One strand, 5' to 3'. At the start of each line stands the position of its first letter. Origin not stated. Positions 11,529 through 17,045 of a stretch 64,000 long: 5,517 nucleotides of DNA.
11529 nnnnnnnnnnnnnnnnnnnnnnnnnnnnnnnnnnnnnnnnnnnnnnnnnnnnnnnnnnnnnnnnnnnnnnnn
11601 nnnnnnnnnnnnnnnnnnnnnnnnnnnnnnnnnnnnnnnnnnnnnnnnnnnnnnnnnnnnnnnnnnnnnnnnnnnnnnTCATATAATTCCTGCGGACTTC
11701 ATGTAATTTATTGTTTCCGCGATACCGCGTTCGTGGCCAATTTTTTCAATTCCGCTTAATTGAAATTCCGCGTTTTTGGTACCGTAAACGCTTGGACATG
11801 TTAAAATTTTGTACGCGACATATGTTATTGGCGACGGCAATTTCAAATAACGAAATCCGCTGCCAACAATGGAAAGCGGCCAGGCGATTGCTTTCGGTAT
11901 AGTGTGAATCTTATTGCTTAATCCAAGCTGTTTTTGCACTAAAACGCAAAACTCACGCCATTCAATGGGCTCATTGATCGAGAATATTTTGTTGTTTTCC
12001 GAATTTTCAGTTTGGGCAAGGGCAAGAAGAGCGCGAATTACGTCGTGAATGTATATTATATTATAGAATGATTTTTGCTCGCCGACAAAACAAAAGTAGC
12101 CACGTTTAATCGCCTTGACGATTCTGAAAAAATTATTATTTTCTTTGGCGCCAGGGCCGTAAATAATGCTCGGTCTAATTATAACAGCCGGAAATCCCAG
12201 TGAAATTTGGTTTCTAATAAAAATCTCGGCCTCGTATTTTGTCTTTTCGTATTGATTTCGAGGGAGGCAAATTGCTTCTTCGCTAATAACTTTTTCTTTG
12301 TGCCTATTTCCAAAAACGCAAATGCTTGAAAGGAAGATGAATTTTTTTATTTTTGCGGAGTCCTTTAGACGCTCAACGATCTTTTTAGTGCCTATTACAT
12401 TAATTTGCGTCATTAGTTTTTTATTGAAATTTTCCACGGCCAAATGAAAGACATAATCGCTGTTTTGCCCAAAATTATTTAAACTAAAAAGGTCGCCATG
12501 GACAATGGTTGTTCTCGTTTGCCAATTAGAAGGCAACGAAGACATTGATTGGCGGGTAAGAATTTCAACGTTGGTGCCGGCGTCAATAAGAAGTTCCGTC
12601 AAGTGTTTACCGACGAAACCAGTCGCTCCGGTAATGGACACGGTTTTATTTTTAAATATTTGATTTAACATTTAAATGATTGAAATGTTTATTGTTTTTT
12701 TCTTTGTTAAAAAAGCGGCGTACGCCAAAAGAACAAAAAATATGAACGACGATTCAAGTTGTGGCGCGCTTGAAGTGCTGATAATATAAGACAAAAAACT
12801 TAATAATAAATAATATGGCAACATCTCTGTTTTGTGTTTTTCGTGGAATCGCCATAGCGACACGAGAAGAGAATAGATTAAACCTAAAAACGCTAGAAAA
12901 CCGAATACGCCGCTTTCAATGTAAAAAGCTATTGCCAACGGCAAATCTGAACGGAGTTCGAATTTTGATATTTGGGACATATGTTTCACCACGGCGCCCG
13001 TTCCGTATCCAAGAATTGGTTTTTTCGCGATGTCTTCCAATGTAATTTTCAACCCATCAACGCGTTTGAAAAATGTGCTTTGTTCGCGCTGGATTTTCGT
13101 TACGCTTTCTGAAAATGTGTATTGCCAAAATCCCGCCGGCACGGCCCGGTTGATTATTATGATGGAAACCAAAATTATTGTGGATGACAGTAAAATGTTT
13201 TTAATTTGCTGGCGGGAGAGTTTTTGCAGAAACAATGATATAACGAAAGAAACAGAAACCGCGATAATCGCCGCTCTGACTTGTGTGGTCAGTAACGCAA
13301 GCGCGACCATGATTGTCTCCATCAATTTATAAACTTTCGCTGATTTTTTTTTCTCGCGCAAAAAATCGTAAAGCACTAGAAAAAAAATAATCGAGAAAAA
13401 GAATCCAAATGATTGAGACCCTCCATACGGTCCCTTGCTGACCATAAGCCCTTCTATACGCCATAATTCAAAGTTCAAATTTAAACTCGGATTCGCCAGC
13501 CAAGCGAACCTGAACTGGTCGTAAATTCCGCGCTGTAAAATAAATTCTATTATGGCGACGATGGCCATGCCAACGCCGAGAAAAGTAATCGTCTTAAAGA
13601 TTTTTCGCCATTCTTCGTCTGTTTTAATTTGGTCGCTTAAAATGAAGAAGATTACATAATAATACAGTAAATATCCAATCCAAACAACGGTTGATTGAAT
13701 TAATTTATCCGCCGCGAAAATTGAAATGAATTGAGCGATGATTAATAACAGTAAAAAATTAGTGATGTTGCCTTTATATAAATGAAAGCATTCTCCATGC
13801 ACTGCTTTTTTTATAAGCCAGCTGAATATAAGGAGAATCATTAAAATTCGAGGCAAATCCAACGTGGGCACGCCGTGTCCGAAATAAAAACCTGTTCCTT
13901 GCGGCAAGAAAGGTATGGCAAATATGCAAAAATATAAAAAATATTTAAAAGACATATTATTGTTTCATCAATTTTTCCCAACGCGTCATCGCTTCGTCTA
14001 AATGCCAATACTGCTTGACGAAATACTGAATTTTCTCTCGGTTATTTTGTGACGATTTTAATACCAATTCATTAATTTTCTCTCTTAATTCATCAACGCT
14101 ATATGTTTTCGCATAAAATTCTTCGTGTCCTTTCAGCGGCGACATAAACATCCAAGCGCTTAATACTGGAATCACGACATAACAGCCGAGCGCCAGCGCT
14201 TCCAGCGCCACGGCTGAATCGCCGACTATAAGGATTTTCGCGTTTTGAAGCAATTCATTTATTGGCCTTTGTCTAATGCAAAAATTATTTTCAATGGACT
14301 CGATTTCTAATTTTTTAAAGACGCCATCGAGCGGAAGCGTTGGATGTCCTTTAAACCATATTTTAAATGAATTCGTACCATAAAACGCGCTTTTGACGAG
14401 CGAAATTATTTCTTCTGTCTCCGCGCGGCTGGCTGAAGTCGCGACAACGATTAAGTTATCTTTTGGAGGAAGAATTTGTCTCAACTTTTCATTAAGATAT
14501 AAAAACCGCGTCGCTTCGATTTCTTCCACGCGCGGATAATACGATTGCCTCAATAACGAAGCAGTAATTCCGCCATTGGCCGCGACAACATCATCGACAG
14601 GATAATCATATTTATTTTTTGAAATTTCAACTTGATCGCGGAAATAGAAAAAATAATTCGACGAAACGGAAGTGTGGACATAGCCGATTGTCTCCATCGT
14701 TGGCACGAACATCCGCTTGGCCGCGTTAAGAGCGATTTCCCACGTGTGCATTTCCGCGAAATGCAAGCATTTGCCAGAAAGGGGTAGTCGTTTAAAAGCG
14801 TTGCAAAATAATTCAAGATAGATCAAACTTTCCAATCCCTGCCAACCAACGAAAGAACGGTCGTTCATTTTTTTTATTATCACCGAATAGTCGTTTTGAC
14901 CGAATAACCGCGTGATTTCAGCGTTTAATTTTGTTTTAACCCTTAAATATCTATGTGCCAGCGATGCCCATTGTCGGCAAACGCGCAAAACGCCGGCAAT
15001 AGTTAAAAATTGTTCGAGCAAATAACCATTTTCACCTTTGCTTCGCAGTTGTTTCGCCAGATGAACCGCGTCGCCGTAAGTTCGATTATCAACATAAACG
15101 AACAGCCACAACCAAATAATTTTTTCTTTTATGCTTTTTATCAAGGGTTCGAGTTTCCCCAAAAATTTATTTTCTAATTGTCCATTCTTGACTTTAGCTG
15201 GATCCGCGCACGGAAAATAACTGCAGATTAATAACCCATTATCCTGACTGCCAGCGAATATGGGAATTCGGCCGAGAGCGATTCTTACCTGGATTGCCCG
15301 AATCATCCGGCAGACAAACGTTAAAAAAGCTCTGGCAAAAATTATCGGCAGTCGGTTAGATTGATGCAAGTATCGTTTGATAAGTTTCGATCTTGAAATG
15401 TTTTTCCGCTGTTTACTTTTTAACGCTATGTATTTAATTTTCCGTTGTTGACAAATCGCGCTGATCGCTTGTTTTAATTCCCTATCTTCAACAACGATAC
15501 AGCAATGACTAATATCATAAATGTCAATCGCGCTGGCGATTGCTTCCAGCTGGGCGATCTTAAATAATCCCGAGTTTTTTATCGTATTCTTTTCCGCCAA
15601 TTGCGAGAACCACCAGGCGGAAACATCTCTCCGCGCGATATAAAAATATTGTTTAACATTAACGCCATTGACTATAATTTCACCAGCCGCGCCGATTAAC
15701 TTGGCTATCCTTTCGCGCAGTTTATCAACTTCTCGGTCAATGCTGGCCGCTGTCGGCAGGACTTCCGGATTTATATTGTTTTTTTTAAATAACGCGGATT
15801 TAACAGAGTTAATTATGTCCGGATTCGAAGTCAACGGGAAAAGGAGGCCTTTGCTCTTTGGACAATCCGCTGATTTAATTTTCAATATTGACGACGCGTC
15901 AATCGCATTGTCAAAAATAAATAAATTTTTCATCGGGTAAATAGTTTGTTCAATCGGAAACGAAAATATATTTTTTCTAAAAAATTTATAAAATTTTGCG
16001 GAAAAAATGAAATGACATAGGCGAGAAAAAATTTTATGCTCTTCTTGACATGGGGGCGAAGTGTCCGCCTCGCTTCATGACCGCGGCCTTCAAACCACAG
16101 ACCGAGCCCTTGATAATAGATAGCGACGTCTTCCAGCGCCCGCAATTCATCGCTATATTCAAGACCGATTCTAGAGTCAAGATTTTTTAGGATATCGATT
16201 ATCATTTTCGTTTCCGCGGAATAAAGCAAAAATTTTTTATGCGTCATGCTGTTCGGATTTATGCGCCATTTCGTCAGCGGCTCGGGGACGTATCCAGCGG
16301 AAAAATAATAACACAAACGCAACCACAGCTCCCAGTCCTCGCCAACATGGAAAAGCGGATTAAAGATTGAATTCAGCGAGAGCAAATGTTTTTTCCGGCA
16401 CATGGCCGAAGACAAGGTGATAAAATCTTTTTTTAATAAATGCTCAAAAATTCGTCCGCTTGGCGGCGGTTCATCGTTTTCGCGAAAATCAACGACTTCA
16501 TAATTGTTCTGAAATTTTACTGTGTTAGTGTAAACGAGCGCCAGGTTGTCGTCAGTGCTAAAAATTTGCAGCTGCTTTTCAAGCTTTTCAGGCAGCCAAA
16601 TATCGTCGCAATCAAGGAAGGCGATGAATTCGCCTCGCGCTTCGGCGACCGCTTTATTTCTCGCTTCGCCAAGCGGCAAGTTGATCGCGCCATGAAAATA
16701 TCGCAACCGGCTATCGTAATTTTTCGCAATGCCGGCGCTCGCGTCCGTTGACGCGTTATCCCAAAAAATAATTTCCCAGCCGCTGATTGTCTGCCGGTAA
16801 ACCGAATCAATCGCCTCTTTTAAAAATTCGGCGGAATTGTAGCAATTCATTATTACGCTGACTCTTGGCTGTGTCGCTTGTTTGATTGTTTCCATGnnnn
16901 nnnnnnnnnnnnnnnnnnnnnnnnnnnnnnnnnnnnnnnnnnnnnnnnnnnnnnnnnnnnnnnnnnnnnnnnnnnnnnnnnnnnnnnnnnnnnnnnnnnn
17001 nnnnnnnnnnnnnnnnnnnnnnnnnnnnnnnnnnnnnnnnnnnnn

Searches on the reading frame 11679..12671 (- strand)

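Call 27: search_protein_families(library=pfam, proteins=[window:11679-12671:-], max_evalue=0.001)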
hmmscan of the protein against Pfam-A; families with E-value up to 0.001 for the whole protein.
window:11679-12671:- (330 aa): 7 families
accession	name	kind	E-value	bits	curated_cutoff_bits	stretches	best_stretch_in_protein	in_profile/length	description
PF01370.27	Epimerase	-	1.6e-30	106.8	20.9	1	12-232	2-239/240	NAD dependent epimerase/dehydratase family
PF01073.25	3Beta_HSD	-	1.4e-22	80.5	22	1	13-254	2-273/280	3-beta hydroxysteroid dehydrogenase/isomerase family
PF16363.11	GDP_Man_Dehyd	-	6.7e-20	72.2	27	1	13-252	2-269/332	GDP-mannose 4,6 dehydratase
PF07993.18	NAD_binding_4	-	4.1e-18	65.9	20.1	1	69-193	87-235/258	Male sterility protein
PF04321.23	RmlD_sub_bind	-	1.4e-11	44.5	27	1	11-223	3-201/287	RmlD substrate binding domain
PF13460.12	NAD_binding_10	-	5e-11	43.3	27.2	1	15-171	1-147/184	NAD(P)H-binding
PF05368.20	NmrA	-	6.4e-07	29.7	27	1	8-116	2-106/298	NmrA-like family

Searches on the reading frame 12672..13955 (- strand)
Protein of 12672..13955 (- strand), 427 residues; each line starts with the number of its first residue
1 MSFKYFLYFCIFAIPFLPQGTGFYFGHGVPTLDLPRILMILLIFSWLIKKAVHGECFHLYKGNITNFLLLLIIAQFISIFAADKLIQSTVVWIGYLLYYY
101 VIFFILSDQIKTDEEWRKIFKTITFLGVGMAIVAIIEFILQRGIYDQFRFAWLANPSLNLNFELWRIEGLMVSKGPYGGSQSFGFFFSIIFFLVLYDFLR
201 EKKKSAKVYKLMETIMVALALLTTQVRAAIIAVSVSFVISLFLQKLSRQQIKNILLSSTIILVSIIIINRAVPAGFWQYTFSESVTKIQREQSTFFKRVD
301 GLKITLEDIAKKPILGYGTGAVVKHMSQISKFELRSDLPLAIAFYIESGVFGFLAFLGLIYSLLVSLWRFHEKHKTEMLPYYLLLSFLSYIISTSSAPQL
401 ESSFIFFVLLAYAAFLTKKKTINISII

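Call 5: search_protein_families(library=pfam, proteins=[window:12672-13955:-], max_evalue=0.01)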
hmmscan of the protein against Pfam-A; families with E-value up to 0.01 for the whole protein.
window:12672-13955:- (427 aa): 1 family
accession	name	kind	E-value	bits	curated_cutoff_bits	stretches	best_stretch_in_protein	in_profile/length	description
PF04932.20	Wzy_C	-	3.2e-06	27.4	31.7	1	215-356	4-148/149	O-Antigen ligase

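Call 6: search_protein_families(library=ncbifam, proteins=[window:12672-13955:-], max_evalue=0.01)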
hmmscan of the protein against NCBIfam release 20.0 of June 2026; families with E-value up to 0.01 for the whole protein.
window:12672-13955:- (427 aa): 0 families

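Call 37: search_protein_families(library=pfam, proteins=[window:12672-13955:-], max_evalue=1)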
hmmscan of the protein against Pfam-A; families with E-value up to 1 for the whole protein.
window:12672-13955:- (427 aa): 1 family
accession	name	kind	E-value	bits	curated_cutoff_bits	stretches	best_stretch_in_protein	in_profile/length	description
PF04932.20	Wzy_C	-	3.2e-06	27.4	31.7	1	215-356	4-148/149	O-Antigen ligase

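Call 73: search_solved_structures(query=window:12672-13955:-, max_evalue=1)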
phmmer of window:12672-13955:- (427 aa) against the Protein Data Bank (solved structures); distinct sequences matched with E-value up to 1: 0.

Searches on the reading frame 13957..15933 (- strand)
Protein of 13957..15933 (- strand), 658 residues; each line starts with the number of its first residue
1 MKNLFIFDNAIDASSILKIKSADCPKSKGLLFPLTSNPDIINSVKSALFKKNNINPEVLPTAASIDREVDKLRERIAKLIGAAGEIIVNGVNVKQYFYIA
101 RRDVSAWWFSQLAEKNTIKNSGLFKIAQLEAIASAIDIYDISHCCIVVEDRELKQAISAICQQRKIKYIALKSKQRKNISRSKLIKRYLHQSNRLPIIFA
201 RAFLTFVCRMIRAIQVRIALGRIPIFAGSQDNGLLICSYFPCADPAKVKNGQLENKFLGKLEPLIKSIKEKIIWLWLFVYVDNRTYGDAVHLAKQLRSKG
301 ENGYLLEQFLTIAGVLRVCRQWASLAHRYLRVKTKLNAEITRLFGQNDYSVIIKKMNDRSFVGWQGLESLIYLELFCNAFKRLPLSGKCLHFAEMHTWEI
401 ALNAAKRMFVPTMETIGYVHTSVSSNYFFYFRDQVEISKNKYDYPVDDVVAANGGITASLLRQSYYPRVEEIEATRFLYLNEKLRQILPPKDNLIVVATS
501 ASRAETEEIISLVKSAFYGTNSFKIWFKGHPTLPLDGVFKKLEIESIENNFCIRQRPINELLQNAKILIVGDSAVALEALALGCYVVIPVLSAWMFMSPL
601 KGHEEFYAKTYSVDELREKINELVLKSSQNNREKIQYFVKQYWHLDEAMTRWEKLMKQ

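Call 5: search_protein_families(library=pfam, proteins=[window:13957-15933:-], max_evalue=0.01)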
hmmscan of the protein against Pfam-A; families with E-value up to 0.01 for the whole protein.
window:13957-15933:- (658 aa): 1 family
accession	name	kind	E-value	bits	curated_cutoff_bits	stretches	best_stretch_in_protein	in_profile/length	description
PF01166.23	TSC22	-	0.0019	18.8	30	0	612-633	15-36/57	TSC-22/dip/bun family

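Call 37: search_protein_families(library=pfam, proteins=[window:13957-15933:-], max_evalue=1)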
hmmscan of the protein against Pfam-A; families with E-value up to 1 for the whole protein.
window:13957-15933:- (658 aa): 3 families
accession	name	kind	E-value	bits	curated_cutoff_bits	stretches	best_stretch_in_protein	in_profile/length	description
PF01166.23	TSC22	-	0.0019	18.8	30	1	612-633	15-36/57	TSC-22/dip/bun family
PF13241.12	NAD_binding_7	-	0.1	13.7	22.1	0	135-169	56-90/104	Putative NAD(P)-binding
PF22882.2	GT-D-like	-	0.14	11.9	27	1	540-580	103-142/210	GT-D fold-like domain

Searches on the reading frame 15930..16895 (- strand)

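Call 27: search_protein_families(library=pfam, proteins=[window:15930-16895:-], max_evalue=0.001)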
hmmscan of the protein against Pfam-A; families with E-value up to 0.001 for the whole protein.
window:15930-16895:- (321 aa): 4 families
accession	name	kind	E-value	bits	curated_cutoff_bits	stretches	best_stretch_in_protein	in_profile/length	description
PF00535.33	Glycos_transf_2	-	2e-32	112.9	23.3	1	13-169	1-162/168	Glycosyl transferase family 2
PF10111.15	Glyco_tranf_2_2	-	1.6e-13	51.3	27.3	1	16-206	4-211/276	Glycosyltransferase like family 2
PF13641.12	Glyco_tranf_2_3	-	2.7e-10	41.1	27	1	10-194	1-194/230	Glycosyltransferase like family 2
PF13632.12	Glyco_trans_2_3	-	0.00031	21.1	27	1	91-208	2-121/198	Glycosyl transferase family group 2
